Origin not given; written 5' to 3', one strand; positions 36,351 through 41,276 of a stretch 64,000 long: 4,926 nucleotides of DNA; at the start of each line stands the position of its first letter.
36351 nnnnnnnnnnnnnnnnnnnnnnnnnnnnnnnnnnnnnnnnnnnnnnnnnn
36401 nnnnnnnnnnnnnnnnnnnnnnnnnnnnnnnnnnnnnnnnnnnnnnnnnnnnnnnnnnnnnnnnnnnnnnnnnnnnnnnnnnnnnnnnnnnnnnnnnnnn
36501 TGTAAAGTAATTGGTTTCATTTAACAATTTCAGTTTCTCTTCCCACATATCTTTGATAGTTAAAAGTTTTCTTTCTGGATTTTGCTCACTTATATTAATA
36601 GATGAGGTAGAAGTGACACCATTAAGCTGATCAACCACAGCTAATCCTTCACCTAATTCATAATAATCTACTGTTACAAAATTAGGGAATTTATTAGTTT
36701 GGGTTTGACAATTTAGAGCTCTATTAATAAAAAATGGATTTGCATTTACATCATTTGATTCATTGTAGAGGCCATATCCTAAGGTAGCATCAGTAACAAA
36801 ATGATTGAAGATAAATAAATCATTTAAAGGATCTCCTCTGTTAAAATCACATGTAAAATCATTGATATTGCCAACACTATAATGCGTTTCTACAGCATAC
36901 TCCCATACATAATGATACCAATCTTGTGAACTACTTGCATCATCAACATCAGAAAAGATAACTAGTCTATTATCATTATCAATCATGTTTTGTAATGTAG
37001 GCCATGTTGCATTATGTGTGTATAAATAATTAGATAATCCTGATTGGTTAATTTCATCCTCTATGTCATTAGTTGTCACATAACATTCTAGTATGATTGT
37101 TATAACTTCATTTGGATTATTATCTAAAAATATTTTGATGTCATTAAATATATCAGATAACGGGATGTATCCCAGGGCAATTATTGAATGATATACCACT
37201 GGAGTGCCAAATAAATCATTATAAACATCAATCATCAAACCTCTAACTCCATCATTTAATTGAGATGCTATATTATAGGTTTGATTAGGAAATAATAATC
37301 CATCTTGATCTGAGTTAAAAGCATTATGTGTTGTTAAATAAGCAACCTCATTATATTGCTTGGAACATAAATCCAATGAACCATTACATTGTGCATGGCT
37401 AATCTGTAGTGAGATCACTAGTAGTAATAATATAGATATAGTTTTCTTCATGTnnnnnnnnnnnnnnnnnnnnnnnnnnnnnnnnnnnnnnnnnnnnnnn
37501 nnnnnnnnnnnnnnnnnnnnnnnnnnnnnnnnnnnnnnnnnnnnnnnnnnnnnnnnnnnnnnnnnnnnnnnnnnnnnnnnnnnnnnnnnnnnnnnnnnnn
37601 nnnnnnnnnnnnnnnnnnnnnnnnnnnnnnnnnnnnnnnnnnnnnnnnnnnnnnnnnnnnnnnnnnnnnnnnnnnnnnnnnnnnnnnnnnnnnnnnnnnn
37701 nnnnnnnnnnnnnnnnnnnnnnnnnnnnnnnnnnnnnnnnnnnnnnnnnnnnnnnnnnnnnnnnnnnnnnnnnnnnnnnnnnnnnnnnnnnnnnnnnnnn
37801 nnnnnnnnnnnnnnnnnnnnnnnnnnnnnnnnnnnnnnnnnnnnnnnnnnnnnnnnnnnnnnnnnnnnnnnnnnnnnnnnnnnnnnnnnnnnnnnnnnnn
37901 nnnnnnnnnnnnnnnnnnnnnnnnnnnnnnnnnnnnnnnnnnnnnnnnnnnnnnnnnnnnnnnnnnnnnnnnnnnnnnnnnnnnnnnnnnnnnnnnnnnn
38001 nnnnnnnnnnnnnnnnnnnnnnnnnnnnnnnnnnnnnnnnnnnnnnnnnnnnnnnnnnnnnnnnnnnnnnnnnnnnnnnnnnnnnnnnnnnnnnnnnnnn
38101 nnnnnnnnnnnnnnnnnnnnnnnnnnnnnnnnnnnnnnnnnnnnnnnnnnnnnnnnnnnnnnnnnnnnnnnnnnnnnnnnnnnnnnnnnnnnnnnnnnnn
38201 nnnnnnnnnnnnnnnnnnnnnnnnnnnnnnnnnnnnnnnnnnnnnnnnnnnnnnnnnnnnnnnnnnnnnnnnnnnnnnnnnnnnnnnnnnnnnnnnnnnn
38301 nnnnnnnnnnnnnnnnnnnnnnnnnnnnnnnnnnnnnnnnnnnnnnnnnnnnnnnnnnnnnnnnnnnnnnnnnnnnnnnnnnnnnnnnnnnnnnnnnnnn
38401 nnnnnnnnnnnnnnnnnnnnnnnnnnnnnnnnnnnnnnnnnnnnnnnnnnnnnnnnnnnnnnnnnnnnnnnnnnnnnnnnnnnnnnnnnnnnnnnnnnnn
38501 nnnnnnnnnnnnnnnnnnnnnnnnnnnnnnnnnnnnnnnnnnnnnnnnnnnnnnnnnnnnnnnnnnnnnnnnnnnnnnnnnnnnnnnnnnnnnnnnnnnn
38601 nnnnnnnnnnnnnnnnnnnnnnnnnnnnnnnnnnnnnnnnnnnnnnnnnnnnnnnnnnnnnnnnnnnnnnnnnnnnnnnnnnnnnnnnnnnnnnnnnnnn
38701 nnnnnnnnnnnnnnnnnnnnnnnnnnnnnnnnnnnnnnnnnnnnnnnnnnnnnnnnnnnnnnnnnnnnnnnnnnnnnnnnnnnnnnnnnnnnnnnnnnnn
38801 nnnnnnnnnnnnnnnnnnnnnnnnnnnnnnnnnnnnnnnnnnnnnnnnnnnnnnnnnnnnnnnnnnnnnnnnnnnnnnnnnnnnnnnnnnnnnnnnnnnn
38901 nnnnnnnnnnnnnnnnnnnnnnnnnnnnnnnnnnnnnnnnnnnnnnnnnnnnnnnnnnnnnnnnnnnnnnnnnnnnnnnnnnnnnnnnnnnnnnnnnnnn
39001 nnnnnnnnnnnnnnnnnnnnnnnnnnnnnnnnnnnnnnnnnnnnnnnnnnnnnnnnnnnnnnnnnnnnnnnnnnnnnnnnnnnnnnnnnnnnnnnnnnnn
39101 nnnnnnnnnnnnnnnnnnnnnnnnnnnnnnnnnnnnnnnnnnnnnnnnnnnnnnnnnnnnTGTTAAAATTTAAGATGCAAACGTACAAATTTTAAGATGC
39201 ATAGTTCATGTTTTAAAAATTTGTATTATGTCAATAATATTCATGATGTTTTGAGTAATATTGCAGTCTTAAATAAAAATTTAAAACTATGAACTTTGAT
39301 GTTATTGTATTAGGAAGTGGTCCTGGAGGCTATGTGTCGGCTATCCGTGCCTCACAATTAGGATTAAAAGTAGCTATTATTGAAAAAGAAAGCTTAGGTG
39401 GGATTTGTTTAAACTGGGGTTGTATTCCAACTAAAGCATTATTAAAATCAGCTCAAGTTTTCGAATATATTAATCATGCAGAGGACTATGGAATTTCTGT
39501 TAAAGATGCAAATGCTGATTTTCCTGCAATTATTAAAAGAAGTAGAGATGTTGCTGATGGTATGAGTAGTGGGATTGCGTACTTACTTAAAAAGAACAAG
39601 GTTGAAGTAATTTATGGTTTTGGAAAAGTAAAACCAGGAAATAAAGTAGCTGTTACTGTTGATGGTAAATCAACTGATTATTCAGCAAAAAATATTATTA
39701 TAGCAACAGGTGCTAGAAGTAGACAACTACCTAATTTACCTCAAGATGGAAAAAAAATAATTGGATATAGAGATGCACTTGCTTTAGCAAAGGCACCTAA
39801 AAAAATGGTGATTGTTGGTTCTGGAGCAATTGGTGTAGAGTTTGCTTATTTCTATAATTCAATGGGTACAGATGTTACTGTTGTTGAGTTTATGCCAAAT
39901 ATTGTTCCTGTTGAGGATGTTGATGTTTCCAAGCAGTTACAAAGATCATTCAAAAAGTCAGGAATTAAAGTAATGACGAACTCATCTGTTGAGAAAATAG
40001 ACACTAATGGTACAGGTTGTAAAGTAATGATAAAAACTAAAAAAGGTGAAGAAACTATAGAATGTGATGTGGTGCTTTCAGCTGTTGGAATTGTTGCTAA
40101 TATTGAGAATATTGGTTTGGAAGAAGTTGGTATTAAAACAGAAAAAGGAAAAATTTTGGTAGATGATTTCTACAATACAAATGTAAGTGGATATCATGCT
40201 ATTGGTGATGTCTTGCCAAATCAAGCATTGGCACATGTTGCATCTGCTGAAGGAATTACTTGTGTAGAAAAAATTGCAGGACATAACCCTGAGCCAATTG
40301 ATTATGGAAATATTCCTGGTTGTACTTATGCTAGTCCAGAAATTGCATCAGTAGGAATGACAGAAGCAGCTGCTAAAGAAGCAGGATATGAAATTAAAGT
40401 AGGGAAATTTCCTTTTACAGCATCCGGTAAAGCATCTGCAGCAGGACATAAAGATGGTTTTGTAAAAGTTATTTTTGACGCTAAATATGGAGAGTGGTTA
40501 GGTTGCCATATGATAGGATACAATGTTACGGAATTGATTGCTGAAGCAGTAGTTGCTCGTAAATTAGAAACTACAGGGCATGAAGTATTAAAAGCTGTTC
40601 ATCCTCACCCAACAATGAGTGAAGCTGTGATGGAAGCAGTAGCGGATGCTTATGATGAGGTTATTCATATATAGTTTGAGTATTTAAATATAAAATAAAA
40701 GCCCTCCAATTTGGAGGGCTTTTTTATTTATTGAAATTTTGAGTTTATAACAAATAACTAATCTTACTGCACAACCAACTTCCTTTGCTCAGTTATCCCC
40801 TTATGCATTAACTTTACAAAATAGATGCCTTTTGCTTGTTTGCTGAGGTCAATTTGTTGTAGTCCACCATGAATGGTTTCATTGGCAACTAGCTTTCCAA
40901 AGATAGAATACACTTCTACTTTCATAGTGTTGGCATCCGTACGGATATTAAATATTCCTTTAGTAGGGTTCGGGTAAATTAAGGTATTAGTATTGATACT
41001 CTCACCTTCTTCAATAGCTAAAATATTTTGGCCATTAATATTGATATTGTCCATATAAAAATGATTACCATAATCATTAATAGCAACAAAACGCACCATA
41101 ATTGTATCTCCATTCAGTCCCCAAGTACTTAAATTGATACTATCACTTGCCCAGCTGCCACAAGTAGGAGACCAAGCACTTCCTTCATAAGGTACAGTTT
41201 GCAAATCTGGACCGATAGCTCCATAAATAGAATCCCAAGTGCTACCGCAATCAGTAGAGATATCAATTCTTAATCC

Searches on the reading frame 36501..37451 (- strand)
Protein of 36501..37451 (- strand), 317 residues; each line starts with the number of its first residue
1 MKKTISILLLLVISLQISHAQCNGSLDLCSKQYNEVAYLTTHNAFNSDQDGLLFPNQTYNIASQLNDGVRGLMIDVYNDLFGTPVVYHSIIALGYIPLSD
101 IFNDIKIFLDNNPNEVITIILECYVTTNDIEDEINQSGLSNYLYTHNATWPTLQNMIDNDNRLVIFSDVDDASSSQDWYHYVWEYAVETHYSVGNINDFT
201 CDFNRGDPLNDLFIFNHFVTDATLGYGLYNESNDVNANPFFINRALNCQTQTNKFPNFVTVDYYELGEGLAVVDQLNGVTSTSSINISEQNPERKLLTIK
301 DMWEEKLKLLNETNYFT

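Call 18: search_protein_families(library=ncbifam, proteins=[window:36501-37451:-], max_evalue=10)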
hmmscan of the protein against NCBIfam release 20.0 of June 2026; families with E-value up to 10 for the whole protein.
window:36501-37451:- (317 aa): 0 families

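Call 60: list_cluster_members(proteins=[window:36501-37451:-, window:52043-53005:-, window:53018-53404:-])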
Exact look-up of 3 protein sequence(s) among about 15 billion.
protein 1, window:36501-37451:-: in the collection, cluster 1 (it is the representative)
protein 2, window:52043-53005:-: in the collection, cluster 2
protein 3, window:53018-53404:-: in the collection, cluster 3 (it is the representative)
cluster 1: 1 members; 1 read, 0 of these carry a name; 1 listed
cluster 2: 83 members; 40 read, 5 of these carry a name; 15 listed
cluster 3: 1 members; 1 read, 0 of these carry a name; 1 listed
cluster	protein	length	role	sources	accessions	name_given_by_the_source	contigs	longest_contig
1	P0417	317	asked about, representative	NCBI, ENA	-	-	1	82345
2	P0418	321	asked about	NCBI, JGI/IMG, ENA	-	-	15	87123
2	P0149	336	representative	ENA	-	-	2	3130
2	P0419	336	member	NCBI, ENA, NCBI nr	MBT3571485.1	MAG: hypothetical protein HN498_03895 [Flavobacteriales bacterium] | hypothetical protein [Flavobacteriales bacterium]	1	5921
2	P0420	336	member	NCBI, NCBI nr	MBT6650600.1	MAG: hypothetical protein HOB54_04435 [Flavobacteriales bacterium] | hypothetical protein [Flavobacteriales bacterium]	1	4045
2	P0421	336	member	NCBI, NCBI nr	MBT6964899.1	MAG: hypothetical protein HOA01_01610 [Flavobacteriales bacterium] | hypothetical protein [Flavobacteriales bacterium]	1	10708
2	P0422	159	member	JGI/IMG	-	hypothetical protein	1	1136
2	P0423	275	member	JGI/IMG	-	polyhydroxybutyrate depolymerase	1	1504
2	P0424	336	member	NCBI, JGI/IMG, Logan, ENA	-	-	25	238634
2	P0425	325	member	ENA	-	-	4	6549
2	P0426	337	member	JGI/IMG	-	-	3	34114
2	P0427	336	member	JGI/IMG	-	-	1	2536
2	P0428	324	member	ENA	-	-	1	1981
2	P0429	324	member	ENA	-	-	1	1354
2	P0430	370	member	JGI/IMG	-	-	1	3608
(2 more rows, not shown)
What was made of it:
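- Tried and rejected: The exact truncated protein is on 15 independent contigs (call 60).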

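Call 62: find_encoding_contigs(protein=P0421, flank=6000, max_places=2)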
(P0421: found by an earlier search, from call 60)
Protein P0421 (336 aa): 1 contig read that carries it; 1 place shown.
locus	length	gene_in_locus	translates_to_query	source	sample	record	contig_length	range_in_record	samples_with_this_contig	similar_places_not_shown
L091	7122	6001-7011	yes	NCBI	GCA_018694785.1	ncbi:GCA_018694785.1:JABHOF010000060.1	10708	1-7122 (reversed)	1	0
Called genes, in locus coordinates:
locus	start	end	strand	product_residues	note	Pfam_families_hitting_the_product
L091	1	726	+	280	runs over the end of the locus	PF02230:Abhydrolase_2 (faint), PF12146:Hydrolase_4 (faint), PF20434:BD-FAE (faint), PF00561:Abhydrolase_1 (weak)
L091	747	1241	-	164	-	PF13302:Acetyltransf_3, PF13420:Acetyltransf_4, PF00583:Acetyltransf_1, PF13673:Acetyltransf_10, PF13508:Acetyltransf_7, PF08445:FR47 (weak)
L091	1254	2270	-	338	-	PF00814:TsaD, PF02543:Carbam_trans_N (weak), PF22521:HypF_C_2 (weak)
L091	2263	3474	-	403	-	PF00926:DHBP_synthase, PF00925:GTP_cyclohydro2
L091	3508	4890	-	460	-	PF03739:LptF_LptG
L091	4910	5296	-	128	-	PF19569:START_2, PF08327:AHSA1 (weak)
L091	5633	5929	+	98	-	-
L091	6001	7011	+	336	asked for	PF10503:Esterase_PHB (weak)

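Call 63: find_encoding_contigs(protein=P0426, flank=6000, max_places=2)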
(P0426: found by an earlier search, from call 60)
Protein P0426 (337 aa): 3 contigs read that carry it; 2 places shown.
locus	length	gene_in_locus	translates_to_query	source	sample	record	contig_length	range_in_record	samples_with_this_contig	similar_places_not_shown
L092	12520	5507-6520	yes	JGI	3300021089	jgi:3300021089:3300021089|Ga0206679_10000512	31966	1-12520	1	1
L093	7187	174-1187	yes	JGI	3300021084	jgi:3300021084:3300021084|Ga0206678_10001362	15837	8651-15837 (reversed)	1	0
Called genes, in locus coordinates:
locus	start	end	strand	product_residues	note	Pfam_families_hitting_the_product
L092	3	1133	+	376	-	?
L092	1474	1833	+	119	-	-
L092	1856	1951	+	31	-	-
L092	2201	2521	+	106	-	-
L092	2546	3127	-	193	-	-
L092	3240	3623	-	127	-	-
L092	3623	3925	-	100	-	-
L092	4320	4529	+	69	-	-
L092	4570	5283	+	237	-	-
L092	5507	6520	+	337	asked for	PF10503:Esterase_PHB (weak)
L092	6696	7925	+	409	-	PF00501:AMP-binding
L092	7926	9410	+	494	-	PF00221:Lyase_aromatic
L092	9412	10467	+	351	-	PF21212:Dimerisation2-like_dom, PF00891:Methyltransf_2, PF13489:Methyltransf_23 (weak), PF13847:Methyltransf_31 (weak), PF08242:Methyltransf_12, PF13649:Methyltransf_25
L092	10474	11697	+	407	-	PF00070:Pyr_redox (faint), PF01266:DAO (faint), PF01494:FAD_binding_3, PF03486:HI0933_like (faint), PF04820:Trp_halogenase, PF05834:Lycopene_cycl (weak), PF12831:FAD_oxidored, PF04820:Trp_halogenase, +1 more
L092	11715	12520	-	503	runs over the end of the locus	PF00890:FAD_binding_2 (weak), PF01266:DAO (weak), PF01593:Amino_oxidase, PF01946:Thi4 (weak), PF03486:HI0933_like (weak), PF12831:FAD_oxidored (faint), PF13450:NAD_binding_8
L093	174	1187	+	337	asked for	PF10503:Esterase_PHB (weak)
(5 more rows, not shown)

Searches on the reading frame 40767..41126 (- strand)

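Call 18: search_protein_families(library=ncbifam, proteins=[window:40767-41126:-], max_evalue=10)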
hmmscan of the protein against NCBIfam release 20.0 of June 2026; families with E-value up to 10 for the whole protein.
window:40767-41126:- (120 aa): 6 families
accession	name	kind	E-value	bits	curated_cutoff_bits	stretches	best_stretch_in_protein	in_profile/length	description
TIGR04183.1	Por_Secre_tail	domain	9.9e-14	51.1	23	1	50-120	1-72/72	T9SS type A sorting domain-containing protein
NF038113.1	T9SSA_dep_M36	equivalog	1e-11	43.8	885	1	18-120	766-869/869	T9SS-dependent M36 family metallopeptidase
NF052644.1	T9SS_DNase_Rie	equivalog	1.3e-06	27.9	260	1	9-117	146-248/251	T9SS-dependent surface endonuclease, AS87_RS02955 family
NF050177.1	TapA_OM_Porphy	equivalog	0.00021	20.2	500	1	45-119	468-543/544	TapA/TapC family T9SS-dependent outer membrane protein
NF052228.1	T9SS_PorZ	equivalog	0.00038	19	260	1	42-106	668-740/757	type IX secretion system anionic LPS delivery protein PorZ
NF033708.1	T9SS_Cterm_ChiA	domain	0.024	14.5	40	1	69-108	3-43/55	T9SS sorting signal type C domain-containing protein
